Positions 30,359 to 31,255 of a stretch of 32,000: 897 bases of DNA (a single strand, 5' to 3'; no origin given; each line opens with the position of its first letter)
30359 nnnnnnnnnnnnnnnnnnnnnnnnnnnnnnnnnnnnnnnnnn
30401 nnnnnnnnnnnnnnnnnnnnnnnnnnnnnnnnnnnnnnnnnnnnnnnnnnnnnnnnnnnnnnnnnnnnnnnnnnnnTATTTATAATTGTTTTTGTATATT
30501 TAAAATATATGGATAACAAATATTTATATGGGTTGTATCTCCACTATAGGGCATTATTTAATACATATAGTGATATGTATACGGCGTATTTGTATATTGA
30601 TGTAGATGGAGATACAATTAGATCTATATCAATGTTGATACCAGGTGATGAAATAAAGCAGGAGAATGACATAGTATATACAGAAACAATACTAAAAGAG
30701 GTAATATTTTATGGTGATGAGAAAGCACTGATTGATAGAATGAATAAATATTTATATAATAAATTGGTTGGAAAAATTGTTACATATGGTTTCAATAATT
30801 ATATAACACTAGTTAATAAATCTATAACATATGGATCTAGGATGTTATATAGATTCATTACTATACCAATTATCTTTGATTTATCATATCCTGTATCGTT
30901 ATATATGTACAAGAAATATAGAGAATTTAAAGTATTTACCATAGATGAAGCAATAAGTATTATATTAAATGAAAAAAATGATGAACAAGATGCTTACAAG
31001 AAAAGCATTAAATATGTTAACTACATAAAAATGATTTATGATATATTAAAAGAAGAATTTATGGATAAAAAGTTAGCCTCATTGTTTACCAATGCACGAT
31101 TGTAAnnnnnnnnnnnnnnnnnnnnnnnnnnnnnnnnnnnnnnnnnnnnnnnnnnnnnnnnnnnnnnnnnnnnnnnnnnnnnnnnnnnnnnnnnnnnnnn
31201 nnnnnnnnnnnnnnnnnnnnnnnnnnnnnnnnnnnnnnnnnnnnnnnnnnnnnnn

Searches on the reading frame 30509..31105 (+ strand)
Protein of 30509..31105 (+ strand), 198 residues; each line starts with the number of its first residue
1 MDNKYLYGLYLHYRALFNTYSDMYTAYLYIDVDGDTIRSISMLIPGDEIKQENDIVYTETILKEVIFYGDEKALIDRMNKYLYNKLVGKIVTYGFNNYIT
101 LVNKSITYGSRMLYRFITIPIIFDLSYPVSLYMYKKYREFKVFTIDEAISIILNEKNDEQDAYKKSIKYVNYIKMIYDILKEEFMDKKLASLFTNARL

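Call 15: search_protein_families(library=pfam, proteins=[window:30509-31105:+], max_evalue=0.01)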
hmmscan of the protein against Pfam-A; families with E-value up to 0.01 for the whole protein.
window:30509-31105:+ (198 aa): 0 families

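Call 53: search_protein_families(library=phrogs, proteins=[window:30509-31105:+], max_evalue=0.01)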
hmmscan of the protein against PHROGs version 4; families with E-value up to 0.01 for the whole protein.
window:30509-31105:+ (198 aa): 0 families

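Call 55: find_encoding_contigs(protein=window:30509-31105:+, flank=10000, max_places=3)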
Protein window:30509-31105:+ (198 aa): no gene with exactly this product is on record in the collection.
